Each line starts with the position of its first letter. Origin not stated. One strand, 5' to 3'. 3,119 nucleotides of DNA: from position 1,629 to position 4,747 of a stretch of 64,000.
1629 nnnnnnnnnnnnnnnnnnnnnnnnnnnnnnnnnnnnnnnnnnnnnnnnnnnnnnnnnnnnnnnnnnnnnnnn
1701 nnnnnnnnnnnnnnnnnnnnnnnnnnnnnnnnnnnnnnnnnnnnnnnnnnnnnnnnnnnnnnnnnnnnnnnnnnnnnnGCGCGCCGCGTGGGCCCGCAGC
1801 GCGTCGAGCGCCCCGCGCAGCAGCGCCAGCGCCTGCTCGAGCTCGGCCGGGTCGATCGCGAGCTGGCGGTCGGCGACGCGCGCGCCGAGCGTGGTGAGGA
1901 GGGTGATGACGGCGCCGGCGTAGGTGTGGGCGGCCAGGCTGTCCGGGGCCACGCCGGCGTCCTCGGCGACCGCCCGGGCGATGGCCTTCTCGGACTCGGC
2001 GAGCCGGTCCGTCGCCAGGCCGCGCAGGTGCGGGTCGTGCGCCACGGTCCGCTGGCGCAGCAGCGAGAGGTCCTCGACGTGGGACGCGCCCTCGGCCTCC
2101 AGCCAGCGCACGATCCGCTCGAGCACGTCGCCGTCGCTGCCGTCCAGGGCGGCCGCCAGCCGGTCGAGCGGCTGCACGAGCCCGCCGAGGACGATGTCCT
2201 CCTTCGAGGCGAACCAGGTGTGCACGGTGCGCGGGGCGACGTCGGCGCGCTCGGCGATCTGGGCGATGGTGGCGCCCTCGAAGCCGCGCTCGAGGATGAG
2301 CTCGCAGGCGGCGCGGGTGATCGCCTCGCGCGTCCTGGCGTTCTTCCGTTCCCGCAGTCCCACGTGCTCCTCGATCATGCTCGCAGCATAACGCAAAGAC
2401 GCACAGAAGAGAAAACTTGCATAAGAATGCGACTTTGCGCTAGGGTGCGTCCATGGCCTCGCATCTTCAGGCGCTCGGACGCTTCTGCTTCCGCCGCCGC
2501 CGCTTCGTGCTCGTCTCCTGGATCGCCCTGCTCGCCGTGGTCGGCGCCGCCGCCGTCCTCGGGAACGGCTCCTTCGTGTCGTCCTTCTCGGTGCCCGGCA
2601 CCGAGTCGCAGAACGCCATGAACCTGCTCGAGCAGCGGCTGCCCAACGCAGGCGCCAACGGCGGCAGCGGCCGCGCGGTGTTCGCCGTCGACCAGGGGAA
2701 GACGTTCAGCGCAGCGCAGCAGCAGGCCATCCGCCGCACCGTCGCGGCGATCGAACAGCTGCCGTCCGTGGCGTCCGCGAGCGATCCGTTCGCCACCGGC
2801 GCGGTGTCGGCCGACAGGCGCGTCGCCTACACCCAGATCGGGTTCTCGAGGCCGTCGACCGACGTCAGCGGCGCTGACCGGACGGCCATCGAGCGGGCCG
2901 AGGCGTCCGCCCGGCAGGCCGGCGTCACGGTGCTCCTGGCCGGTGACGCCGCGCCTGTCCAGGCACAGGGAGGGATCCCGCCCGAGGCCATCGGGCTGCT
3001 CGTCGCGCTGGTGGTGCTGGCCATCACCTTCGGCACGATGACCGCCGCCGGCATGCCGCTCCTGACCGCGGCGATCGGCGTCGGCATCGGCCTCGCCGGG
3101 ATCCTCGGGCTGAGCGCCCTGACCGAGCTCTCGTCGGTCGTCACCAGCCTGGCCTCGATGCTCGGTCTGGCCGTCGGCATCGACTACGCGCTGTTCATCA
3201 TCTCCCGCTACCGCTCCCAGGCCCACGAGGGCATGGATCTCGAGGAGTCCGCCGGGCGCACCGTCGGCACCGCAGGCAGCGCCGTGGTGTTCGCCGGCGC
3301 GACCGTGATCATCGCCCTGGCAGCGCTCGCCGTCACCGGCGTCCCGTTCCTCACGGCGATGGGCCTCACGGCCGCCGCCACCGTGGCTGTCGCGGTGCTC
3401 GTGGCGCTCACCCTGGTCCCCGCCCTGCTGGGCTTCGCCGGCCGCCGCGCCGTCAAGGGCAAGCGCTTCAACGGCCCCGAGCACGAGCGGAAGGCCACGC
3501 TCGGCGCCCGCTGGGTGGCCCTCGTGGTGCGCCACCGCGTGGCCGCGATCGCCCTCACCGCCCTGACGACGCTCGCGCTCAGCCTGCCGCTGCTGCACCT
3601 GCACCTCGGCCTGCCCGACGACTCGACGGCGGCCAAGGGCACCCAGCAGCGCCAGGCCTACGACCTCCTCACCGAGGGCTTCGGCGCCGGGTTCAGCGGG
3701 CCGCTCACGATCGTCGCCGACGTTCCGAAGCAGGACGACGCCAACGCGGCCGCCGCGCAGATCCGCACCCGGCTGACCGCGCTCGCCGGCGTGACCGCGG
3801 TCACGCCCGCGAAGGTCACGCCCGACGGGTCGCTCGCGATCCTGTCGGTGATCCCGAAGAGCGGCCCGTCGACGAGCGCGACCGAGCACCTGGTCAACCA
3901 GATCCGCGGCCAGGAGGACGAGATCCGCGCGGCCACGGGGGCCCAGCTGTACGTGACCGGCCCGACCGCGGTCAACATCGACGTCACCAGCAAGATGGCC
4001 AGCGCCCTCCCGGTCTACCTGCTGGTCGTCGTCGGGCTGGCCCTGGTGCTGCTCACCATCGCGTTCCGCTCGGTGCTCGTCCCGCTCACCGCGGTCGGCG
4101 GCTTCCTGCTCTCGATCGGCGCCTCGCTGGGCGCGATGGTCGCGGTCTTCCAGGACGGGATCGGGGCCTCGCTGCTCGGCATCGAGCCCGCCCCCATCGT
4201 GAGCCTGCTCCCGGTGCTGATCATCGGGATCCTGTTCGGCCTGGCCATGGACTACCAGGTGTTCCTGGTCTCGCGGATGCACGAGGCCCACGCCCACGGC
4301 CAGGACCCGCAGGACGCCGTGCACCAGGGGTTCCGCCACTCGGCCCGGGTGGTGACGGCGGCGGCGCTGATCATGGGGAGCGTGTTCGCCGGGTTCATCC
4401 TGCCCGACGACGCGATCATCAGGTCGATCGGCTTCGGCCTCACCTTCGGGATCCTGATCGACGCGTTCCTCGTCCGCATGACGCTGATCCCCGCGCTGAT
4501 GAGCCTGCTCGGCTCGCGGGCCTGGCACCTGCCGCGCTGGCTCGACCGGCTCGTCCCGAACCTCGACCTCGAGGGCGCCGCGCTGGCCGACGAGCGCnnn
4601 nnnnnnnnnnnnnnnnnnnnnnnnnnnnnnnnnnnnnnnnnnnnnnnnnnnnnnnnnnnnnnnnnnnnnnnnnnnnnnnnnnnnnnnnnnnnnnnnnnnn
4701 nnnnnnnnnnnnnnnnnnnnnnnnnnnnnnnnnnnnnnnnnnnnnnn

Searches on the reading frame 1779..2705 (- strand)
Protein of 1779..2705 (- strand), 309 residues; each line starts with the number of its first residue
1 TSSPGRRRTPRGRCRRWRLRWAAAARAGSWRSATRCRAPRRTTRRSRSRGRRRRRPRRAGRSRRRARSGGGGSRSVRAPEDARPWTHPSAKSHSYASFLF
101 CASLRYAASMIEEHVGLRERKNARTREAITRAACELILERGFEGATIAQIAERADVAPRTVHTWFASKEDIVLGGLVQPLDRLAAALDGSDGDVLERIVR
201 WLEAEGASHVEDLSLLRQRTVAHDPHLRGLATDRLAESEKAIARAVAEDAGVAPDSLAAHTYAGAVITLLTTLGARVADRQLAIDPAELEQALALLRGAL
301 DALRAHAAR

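Call 78: search_protein_families(library=pfam, proteins=[window:1779-2705:-], max_evalue=0.00001)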
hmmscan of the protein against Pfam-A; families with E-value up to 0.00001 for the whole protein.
window:1779-2705:- (309 aa): 1 family
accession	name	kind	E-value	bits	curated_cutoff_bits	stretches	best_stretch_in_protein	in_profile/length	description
PF00440.29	TetR_N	-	1.2e-12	47.9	24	1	129-173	1-45/47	Bacterial regulatory proteins, tetR family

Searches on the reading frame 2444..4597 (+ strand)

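Call 78: search_protein_families(library=pfam, proteins=[window:2444-4597:+], max_evalue=0.00001)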
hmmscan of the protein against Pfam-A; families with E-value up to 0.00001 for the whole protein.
window:2444-4597:+ (718 aa): 2 families
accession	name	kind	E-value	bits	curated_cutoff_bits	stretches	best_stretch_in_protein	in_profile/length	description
PF03176.21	MMPL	-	8.3e-97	324.5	20.5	2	48-363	2-328/333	MMPL family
PF12349.14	Sterol-sensing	-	2.1e-06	28.1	22.3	0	198-339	7-143/153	Sterol-sensing domain of SREBP cleavage-activation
